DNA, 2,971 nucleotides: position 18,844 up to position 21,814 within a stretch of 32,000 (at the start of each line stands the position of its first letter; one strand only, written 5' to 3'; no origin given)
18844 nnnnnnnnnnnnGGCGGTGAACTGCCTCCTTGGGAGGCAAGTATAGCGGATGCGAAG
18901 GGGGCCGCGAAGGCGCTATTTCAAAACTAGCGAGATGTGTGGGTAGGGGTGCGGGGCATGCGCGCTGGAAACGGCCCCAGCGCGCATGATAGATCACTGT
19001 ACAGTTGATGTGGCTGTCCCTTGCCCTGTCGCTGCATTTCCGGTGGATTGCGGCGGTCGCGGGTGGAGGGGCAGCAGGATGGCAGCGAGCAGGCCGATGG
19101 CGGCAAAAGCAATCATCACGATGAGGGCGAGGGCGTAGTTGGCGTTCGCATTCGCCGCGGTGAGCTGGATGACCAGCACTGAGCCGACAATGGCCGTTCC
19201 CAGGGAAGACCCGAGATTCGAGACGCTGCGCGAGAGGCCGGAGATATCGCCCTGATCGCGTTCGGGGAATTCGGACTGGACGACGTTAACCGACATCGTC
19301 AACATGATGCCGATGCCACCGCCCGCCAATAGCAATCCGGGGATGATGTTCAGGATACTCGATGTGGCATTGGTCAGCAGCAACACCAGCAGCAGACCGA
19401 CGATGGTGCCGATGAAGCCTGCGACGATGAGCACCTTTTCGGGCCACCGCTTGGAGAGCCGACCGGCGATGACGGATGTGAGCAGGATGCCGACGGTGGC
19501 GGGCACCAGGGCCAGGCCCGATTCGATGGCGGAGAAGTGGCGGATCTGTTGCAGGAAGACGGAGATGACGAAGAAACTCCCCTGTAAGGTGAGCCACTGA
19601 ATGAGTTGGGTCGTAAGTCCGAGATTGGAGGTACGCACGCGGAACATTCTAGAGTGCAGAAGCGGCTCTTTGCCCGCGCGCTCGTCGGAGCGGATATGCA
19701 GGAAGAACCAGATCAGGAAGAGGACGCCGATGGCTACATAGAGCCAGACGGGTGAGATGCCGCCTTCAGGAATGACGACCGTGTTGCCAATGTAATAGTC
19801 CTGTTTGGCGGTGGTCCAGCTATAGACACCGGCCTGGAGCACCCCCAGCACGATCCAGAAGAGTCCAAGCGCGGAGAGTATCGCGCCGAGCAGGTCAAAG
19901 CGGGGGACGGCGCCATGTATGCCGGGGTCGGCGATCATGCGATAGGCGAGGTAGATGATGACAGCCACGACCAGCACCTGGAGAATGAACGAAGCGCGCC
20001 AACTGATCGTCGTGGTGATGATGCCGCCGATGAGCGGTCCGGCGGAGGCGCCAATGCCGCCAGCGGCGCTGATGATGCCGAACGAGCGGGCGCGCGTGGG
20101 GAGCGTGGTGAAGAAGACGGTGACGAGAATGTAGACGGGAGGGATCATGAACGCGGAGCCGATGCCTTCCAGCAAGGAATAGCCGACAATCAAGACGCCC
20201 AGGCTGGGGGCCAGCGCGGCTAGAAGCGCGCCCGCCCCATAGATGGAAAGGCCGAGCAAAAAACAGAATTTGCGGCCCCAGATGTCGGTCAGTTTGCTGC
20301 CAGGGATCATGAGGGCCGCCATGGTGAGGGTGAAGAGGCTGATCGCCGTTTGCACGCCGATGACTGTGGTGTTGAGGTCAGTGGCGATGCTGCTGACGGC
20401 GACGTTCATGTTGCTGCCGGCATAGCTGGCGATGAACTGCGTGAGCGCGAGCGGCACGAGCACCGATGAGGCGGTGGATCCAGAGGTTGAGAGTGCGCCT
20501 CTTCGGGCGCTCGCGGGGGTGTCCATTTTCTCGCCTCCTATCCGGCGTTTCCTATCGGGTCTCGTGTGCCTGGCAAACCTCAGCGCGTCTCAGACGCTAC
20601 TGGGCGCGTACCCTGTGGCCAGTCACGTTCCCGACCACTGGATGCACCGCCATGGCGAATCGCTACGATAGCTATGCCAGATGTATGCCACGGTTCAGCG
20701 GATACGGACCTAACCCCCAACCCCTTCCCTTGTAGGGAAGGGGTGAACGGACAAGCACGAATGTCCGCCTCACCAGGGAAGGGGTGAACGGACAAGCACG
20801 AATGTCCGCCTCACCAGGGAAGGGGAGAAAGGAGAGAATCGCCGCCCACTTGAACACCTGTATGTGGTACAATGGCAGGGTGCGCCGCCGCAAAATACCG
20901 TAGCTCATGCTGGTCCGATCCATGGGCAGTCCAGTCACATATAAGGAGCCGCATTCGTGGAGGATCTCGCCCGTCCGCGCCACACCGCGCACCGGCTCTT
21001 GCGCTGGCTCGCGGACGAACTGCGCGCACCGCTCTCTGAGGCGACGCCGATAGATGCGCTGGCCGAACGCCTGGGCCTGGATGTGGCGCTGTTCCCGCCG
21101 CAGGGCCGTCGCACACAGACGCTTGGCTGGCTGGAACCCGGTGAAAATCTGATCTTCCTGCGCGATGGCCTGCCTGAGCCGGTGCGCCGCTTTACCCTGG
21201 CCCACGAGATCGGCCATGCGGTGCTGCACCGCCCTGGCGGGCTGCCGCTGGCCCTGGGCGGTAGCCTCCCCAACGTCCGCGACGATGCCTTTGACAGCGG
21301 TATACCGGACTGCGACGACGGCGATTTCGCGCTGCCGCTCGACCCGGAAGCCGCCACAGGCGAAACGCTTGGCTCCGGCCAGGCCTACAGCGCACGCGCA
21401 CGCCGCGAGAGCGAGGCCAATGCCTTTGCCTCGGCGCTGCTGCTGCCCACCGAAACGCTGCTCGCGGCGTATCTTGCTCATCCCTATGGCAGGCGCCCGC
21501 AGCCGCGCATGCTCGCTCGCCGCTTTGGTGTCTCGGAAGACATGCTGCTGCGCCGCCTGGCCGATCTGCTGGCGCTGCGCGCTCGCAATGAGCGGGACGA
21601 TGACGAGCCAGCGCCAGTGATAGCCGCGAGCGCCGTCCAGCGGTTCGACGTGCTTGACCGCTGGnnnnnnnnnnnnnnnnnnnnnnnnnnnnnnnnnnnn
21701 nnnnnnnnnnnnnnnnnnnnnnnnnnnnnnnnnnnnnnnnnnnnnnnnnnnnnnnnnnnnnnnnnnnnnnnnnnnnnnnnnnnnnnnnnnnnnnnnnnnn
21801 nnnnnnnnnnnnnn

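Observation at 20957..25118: Single-polypeptide fusion of an ImmA/IrrE metallopeptidase to a UvrD helicase and a 4-Cys Cas4/AddB-like module, followed by a 6-Cys mini-protein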

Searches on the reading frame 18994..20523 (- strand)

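Call 7: search_protein_families(library=pfam, proteins=[window:18994-20523:-], max_evalue=0.01)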
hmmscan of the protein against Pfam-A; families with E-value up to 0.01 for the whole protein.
window:18994-20523:- (509 aa): 1 family
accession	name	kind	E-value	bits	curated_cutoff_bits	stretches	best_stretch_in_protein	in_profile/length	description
PF07690.21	MFS_1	-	1.5e-46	159.4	33.4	2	25-235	1-223/347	Major Facilitator Superfamily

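Call 8: search_protein_families(library=padloc, proteins=[window:18994-20523:-], max_evalue=0.01)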
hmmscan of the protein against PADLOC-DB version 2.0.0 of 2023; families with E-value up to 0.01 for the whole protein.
window:18994-20523:- (509 aa): 0 families

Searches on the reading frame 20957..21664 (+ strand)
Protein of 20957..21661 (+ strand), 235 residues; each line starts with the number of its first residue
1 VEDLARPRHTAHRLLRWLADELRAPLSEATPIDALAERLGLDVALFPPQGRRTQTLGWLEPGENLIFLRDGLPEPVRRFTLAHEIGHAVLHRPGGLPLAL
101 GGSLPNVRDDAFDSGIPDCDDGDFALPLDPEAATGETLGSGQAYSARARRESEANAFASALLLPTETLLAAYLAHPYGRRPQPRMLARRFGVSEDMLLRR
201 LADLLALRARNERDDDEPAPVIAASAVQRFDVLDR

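Call 23: search_solved_structures(query=window:20957-21661:+, max_evalue=10, show_alignments=3)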
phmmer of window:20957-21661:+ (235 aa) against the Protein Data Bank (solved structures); distinct sequences matched with E-value up to 10: 4.
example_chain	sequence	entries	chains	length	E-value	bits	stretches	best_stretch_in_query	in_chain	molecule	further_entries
8slm_A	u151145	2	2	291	0.0023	20.8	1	32-91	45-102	Zn dependent hydrolase fused to HTH domain, IrrE ortholog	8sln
3dte_A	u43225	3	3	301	0.067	16.1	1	40-91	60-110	IrrE protein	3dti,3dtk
7t5t_A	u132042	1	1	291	0.083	15.8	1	63-93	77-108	CapP toxin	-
2knd_A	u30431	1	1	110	1.5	11.6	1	139-192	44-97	Photosystem II 11 kDa protein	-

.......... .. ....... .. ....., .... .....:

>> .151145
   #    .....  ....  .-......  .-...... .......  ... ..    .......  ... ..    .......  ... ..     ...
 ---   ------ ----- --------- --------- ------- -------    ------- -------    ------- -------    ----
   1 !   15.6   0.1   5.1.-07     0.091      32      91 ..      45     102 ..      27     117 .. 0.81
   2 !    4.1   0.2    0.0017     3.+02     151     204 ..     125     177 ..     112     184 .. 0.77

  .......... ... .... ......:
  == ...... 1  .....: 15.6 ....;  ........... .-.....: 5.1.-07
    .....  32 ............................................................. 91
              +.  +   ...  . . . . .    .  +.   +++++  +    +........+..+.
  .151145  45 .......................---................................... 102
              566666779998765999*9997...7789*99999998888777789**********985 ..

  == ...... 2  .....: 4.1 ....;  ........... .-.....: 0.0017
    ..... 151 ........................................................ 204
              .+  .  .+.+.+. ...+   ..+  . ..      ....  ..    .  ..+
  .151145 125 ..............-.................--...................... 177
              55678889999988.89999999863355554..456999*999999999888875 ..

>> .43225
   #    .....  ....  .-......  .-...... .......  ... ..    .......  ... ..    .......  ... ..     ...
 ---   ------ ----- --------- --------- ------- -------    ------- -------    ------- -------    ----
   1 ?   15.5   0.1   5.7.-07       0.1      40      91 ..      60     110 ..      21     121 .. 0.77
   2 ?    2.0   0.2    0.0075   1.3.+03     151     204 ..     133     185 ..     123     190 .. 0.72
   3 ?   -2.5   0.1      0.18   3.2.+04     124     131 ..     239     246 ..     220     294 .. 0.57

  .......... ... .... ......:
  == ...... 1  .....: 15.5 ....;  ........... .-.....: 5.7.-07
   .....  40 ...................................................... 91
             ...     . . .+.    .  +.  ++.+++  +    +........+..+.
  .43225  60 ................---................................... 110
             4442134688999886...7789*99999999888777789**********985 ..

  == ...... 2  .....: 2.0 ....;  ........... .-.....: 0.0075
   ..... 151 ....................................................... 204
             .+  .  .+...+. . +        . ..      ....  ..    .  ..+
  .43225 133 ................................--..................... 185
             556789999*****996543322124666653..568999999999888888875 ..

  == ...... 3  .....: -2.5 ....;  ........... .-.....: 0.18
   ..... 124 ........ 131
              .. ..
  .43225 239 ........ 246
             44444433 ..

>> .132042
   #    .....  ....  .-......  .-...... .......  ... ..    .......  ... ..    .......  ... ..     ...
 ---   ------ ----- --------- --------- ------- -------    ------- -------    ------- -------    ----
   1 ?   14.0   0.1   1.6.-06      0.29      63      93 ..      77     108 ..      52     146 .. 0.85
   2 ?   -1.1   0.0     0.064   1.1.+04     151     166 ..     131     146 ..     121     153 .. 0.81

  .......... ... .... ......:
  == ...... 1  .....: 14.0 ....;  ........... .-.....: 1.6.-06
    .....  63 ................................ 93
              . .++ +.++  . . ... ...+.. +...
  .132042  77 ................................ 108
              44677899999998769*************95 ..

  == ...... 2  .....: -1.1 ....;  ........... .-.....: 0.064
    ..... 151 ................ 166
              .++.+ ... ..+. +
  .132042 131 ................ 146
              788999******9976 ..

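Call 30: find_related_loci(query=A4, collection=genome_contigs, flank=10000)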
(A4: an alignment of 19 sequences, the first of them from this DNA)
Query A4 (236 aa) in genome_contigs; peptide patterns used: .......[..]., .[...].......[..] (x = any residue, [..] = any of these).
599 stretches matched a pattern (row limit reached: there are more); 112 encode a relative of the query (tblastn E <= 1e-3); the best 80 are kept; 80 distinct loci.
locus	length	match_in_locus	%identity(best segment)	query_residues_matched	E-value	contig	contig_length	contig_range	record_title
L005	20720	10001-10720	45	1-236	8e-50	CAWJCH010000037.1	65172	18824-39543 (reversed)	MAG: uncultured Chloroflexia bacterium isolate MFD06714.bin.2.15 genome assembly, contig: contig_72087, whole genome sho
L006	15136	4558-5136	51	7-205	4e-46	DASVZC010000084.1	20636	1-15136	MAG TPA_asm: Ktedonobacterales bacterium isolate SMAG_U2618 k141_1294369, whole genome shotgun sequence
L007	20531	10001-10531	55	30-216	3e-38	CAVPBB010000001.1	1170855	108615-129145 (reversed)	MAG: uncultured Chloroflexia bacterium isolate MFD00031.bin.2.93 genome assembly, contig: contig_14065, whole genome sho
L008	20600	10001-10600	46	5-216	2e-38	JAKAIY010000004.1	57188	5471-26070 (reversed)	MAG: Chloroflexi bacterium isolate WY3.bin53 NODE_755_length_57188_cov_1.587967, whole genome shotgun sequence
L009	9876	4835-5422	49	7-205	1e-37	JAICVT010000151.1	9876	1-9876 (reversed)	MAG: Ktedonobacterales bacterium isolate LS_FP_2_bin.8 k141_5256756_length_9876_cov_26.3287, whole genome shotgun sequen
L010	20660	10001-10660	42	28-235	3e-34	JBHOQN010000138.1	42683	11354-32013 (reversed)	MAG: Ktedonobacteraceae bacterium isolate A0_13 coassembly_Ak141_346648, whole genome shotgun sequence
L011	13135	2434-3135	47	1-206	3e-34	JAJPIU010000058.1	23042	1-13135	MAG: Proteobacteria bacterium isolate Centralia_MAG_377 k107_27590767, whole genome shotgun sequence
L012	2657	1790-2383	49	2-196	7e-30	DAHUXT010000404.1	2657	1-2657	MAG TPA_asm: Ktedonobacteria bacterium isolate clean1966 NODE_404_length_2657_cov_2.507752, whole genome shotgun sequenc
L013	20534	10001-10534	43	30-205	2e-29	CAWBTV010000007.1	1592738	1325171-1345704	MAG: uncultured Chloroflexia bacterium isolate MFD04580.bin.2.124 genome assembly, contig: contig_9457, whole genome sho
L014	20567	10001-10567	40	27-205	2e-29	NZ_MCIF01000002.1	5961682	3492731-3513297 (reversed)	Thermogemmatispora tikiterensis strain T81 A4R35_scaffold00002, whole genome shotgun sequence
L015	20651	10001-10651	36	14-219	1e-27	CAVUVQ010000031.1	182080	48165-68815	MAG: uncultured Chloroflexia bacterium isolate MFD01213.bin.2.17 genome assembly, contig: contig_51438, whole genome sho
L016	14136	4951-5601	38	6-216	5e-27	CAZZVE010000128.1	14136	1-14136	MAG: uncultured Ktedonobacterales bacterium isolate Brown_J.bin.2 genome assembly, contig: NODE_1329_length_14136_cov_11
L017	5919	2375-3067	35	14-235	8e-26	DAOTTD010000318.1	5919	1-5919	MAG TPA_asm: Ktedonobacteraceae bacterium isolate B30_77 k127_5177628, whole genome shotgun sequence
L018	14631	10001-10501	41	30-206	1e-25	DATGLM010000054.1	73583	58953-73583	MAG TPA_asm: Ktedonobacteraceae bacterium isolate SMAG_U9886 k141_556190, whole genome shotgun sequence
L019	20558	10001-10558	39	26-205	4e-25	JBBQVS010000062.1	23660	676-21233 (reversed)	MAG: Ktedonobacterales bacterium isolate Co_metawrap_2008 Cmw_2008_k141_29062854_length_23660_cov_11.9981, whole genome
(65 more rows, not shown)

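Call 61: search_solved_structures(query=A4, max_evalue=1, show_alignments=5)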
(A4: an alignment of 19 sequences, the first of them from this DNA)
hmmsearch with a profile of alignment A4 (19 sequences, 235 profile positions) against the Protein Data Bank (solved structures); distinct sequences matched with E-value up to 1: 11.
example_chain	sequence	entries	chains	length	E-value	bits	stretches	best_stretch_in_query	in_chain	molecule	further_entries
7t5t_A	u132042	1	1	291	2.5e-10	43.2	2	65-101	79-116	CapP toxin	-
9vzy_A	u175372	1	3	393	4.9e-08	35.6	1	150-215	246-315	HTH cro/C1-type domain-containing protein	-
3dte_A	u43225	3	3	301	1.9e-06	30.5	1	43-99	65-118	IrrE protein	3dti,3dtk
8slm_A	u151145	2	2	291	9.9e-05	24.8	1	45-98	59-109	Zn dependent hydrolase fused to HTH domain, IrrE ortholog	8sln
6d2s_A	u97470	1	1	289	0.051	16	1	149-210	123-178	HTH-type transcriptional regulator PrpR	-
6cyj_A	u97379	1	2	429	0.12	14.8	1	149-210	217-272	HTH-type transcriptional regulator PrpR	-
6cyy_A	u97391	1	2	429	0.13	14.7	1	149-210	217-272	HTH-type transcriptional regulator PrpR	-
6cz6_A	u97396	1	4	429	0.13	14.7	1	149-210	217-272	HTH-type transcriptional regulator PrpR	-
2l0k_A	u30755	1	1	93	0.2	14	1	180-217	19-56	Stage III sporulation protein D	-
7ml7_B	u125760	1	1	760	0.75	12.1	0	28-66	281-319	Chondroitin sulfate proteoglycan 4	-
3gbo_A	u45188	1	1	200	0.96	11.8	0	80-129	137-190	Zinc metalloproteinase BmooMPalfa-I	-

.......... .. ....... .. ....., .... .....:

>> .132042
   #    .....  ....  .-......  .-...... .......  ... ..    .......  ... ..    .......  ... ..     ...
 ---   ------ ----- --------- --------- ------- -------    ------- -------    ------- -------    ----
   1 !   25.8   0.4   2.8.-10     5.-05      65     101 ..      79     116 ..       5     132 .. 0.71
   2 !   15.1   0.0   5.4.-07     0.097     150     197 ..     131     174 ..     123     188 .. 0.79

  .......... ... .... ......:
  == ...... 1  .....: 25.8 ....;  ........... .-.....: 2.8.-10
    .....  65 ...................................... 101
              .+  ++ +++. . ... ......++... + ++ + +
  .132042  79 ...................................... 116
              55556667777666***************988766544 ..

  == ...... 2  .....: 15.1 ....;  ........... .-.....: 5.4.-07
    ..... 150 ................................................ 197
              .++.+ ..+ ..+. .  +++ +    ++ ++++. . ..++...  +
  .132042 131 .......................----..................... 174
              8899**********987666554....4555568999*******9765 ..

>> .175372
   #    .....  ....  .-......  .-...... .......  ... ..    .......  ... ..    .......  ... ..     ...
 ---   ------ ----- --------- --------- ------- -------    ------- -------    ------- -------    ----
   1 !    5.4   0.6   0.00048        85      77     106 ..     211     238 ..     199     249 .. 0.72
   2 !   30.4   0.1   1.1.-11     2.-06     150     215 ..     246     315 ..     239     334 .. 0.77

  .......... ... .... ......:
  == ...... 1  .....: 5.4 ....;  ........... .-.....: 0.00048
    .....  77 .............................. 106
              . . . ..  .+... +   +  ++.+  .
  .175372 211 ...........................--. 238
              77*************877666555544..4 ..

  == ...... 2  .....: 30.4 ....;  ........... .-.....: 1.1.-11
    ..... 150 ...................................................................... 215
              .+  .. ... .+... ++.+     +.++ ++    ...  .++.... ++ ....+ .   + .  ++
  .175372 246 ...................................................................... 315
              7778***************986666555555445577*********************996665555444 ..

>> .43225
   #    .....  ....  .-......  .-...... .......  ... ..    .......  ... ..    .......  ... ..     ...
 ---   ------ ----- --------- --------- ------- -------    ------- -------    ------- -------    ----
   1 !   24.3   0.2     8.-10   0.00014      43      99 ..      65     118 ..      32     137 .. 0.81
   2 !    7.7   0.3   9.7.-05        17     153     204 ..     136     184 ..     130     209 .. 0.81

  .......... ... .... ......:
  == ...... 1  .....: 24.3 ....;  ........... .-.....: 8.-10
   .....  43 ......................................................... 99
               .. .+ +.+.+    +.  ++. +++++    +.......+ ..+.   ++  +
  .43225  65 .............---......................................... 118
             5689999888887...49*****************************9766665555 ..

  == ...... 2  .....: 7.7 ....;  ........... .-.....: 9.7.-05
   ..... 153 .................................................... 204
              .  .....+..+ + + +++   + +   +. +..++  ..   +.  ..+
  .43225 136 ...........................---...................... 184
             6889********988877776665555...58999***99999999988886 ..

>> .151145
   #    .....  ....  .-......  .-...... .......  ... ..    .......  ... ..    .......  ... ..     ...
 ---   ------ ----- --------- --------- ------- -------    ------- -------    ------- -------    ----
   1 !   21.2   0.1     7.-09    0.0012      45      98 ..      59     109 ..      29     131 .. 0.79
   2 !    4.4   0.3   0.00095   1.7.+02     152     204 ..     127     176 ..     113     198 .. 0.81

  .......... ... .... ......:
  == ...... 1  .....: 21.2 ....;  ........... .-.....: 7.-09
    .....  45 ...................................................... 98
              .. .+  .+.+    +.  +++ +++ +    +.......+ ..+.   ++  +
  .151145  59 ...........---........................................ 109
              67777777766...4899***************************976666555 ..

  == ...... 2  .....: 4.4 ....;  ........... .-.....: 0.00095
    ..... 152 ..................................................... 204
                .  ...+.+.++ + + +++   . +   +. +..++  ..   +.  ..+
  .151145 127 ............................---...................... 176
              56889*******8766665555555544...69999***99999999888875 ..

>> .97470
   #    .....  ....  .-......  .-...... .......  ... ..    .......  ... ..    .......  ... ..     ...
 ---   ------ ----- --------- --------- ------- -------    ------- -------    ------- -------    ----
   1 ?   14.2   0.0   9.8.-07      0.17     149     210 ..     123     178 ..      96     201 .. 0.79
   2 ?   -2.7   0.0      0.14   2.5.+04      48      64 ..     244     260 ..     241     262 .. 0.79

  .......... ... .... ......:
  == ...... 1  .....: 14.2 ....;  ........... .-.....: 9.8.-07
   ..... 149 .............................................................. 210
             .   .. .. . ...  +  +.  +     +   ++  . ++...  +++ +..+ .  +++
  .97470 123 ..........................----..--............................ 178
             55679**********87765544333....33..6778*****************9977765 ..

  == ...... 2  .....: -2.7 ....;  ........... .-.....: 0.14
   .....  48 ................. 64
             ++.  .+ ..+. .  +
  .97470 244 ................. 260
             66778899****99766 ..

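Call 75: find_related_loci(query=A4, collection=viral_contigs, flank=6000)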
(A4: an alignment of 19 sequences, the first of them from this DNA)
Query A4 (236 aa) in viral_contigs; peptide patterns used: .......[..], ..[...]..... (x = any residue, [..] = any of these).
525 stretches matched a pattern; 96 encode a relative of the query (tblastn E <= 1e-3); the best 80 are kept; 80 distinct loci.
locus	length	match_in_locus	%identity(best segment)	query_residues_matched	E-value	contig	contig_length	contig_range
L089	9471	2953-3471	30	26-208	9e-10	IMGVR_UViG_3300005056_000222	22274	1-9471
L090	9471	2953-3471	30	26-208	9e-10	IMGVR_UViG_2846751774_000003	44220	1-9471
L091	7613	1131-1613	29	32-204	5e-9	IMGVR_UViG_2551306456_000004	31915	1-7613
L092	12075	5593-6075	29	32-204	1e-8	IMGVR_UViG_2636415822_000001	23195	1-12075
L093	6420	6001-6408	29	33-204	1e-8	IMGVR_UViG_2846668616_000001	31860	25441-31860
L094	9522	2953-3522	27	10-208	1e-8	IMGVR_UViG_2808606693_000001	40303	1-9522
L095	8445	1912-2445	25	13-204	9e-8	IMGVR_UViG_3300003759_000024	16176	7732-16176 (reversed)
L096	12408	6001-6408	26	33-204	2e-7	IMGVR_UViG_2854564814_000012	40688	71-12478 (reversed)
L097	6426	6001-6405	27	33-204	3e-7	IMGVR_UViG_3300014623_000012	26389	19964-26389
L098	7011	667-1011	29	32-180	2e-7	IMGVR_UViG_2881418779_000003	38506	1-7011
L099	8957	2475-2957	29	32-204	1e-8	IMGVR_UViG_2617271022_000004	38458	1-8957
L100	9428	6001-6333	31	66-209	2e-6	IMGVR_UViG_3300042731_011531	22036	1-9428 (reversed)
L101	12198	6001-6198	35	78-173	3e-6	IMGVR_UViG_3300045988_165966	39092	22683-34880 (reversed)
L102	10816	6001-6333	28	66-209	3e-6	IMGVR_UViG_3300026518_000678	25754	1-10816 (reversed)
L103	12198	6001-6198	35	78-173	3e-6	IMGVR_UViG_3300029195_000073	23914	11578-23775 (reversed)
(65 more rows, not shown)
